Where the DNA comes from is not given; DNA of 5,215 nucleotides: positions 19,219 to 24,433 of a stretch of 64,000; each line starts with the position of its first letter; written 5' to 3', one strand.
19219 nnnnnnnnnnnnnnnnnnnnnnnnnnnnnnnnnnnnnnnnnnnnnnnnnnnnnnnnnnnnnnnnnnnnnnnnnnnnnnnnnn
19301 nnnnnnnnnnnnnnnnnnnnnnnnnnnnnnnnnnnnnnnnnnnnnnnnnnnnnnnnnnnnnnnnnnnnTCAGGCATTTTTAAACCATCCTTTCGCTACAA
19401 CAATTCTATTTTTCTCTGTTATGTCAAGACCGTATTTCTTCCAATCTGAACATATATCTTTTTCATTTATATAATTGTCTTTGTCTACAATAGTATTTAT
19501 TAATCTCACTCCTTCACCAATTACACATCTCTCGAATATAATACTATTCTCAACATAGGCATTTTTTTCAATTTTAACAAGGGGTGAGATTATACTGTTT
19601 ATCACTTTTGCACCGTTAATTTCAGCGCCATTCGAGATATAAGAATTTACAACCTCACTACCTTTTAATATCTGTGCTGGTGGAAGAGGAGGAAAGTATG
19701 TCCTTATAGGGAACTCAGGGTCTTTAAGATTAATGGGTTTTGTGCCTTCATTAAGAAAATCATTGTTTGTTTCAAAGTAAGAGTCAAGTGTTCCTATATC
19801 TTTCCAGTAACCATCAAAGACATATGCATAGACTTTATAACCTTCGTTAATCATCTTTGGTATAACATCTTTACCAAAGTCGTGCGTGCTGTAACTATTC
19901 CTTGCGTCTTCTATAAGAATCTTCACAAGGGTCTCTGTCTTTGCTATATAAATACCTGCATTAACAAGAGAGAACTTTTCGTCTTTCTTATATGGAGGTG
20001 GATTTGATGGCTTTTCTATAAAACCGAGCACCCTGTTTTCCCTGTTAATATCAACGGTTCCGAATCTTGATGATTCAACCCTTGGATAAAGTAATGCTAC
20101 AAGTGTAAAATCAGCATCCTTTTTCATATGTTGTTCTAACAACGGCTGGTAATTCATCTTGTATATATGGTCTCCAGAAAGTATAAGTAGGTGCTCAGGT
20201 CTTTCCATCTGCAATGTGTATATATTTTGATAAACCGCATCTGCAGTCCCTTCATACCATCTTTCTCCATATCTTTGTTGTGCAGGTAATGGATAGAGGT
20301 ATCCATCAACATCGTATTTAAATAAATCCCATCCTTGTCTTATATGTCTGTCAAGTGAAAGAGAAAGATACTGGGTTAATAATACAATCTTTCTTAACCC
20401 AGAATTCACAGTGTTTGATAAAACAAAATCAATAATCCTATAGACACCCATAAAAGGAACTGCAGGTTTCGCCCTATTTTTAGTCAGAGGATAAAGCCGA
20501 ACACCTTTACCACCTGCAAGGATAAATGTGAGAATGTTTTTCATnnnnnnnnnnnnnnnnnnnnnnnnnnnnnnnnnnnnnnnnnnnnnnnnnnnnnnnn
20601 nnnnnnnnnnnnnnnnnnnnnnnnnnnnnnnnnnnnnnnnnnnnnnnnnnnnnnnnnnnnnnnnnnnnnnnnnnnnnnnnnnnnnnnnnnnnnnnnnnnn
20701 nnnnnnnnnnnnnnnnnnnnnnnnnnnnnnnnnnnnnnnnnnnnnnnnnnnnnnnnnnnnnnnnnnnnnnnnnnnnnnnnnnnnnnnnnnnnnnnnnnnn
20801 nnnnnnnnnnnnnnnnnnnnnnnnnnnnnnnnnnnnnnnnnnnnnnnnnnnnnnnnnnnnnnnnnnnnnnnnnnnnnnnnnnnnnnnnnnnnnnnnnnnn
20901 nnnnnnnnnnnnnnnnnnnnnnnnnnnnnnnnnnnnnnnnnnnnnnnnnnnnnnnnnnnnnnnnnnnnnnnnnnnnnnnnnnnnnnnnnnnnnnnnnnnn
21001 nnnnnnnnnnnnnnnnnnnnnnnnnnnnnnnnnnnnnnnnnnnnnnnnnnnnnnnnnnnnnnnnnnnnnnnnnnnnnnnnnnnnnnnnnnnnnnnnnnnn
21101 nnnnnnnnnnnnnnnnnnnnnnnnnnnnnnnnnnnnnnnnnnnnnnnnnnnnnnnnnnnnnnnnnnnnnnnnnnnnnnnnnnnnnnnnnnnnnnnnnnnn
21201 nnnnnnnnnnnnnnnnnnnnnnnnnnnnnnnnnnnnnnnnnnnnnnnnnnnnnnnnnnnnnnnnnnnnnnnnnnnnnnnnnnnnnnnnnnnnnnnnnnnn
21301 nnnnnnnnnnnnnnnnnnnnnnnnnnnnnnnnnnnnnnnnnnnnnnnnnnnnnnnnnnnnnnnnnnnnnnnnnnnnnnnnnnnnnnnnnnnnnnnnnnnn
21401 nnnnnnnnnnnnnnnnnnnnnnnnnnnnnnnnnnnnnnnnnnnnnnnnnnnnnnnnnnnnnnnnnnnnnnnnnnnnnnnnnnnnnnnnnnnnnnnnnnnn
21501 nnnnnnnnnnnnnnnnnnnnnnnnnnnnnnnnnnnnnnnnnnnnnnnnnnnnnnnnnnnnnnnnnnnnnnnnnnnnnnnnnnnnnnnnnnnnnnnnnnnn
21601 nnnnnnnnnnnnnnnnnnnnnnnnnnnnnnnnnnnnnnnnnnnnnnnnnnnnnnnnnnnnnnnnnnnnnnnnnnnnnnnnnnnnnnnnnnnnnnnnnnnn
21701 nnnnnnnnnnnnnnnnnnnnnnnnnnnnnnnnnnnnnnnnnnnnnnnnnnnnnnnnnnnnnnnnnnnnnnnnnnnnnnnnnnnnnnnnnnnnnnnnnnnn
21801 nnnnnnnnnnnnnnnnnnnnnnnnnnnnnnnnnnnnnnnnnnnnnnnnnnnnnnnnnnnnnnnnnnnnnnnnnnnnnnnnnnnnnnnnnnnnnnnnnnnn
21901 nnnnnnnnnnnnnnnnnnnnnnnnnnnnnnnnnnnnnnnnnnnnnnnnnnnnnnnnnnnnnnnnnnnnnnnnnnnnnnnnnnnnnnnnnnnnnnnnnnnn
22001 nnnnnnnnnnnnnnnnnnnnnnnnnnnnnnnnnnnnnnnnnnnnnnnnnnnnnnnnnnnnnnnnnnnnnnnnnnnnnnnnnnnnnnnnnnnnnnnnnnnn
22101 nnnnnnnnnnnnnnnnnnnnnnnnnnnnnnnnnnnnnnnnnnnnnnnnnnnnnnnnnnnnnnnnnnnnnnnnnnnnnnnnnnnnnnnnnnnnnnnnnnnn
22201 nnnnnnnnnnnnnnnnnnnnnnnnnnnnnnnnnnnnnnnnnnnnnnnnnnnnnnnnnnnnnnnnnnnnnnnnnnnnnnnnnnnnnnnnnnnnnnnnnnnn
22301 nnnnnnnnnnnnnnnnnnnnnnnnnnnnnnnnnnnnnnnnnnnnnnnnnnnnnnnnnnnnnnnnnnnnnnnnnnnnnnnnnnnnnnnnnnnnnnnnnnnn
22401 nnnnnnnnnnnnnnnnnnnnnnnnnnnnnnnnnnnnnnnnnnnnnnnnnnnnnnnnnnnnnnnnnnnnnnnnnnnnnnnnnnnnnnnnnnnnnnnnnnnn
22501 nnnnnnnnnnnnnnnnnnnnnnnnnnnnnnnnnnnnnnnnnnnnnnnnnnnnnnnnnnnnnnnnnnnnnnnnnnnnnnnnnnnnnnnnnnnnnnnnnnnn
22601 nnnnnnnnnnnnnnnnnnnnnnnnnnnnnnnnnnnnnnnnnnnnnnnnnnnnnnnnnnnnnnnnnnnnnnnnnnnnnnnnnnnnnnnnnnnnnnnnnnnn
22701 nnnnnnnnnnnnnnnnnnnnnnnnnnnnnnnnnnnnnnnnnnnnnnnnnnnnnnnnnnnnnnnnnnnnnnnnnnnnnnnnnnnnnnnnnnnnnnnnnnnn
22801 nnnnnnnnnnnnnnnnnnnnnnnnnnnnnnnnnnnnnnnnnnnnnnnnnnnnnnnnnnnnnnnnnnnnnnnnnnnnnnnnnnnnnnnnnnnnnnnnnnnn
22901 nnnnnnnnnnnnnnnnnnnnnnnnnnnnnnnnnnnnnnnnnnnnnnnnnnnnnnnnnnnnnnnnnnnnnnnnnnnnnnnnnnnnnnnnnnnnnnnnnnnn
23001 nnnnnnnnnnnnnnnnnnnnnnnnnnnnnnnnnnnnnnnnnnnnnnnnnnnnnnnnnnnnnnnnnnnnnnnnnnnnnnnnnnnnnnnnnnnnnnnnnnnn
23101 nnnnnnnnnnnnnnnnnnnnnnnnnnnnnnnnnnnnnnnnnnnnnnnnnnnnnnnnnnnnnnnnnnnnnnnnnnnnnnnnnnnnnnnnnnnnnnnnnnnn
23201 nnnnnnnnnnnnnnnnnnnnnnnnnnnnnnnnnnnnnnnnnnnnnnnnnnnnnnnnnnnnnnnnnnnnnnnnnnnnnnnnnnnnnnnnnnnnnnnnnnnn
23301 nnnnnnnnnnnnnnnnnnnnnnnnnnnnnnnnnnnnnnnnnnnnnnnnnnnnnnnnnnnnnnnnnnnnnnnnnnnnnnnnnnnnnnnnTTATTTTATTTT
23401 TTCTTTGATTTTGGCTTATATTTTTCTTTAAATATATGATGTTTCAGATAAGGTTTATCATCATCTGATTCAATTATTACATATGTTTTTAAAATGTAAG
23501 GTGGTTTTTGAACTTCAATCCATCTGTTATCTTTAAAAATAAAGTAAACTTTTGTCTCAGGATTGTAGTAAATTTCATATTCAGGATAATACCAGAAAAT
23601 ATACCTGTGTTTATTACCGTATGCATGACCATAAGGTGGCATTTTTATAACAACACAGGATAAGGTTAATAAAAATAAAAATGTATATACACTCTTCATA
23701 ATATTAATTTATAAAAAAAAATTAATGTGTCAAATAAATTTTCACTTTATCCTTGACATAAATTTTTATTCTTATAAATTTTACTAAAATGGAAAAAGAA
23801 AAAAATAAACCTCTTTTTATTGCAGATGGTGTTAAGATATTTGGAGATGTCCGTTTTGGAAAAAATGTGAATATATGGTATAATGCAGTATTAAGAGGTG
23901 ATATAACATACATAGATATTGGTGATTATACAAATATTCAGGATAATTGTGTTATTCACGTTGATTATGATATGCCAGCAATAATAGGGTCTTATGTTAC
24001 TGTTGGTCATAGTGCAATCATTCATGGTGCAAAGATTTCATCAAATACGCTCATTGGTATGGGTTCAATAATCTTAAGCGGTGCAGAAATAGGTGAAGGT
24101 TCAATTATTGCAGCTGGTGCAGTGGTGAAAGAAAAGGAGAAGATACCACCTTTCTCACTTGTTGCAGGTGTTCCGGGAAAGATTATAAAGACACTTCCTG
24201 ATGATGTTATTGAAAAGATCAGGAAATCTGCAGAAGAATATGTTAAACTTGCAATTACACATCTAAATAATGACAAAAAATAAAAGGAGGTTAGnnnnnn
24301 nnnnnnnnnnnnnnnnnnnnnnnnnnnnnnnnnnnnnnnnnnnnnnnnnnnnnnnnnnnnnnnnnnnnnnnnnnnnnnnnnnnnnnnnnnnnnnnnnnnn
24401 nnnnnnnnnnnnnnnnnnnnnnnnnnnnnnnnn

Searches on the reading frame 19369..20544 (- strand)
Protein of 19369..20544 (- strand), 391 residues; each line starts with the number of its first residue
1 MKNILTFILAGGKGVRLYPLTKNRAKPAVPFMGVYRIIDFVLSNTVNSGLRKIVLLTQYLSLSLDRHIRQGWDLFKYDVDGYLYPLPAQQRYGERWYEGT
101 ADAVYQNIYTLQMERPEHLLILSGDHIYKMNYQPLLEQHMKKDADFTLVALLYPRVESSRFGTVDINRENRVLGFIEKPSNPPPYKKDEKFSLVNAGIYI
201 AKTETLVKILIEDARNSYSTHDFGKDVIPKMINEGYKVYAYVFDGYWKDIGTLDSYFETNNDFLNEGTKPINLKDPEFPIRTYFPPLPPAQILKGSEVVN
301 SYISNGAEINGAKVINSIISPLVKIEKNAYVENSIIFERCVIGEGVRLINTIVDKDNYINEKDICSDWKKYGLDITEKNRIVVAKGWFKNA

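Call 83: search_protein_families(library=pfam, proteins=[window:19369-20544:-], max_evalue=0.00001)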
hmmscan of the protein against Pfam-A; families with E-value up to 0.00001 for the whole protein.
window:19369-20544:- (391 aa): 3 families
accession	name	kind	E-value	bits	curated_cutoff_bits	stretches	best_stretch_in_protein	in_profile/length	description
PF00483.29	NTP_transferase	-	1.4e-61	208.7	21.2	1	7-264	3-243/245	Nucleotidyl transferase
PF24894.1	Hexapep_GlmU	-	4e-15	56.2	23.3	1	295-362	13-80/104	GlmU-like, C-terminal hexapeptide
PF25084.1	LbH_EIF2B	-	9.9e-06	26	54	0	300-362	21-84/105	EIF2B subunit epsilon LbH domain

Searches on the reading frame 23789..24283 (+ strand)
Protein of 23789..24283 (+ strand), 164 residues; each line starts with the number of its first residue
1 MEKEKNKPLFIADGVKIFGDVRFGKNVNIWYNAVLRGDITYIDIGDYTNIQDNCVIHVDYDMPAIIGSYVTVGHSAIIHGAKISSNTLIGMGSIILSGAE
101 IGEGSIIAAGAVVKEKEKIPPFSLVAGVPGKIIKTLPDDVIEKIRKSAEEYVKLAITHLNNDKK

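Call 83: search_protein_families(library=pfam, proteins=[window:23789-24283:+], max_evalue=0.00001)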
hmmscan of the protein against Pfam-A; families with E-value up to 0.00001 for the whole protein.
window:23789-24283:+ (164 aa): 2 families
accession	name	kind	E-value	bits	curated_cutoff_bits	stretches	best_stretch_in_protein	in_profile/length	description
PF00132.30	Hexapep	-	9.1e-15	54.1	27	1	80-114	1-35/36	Bacterial transferase hexapeptide (six repeats)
PF21711.3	DCTN5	-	5.6e-06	26.6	40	0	29-149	42-170/182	Dynactin subunit 5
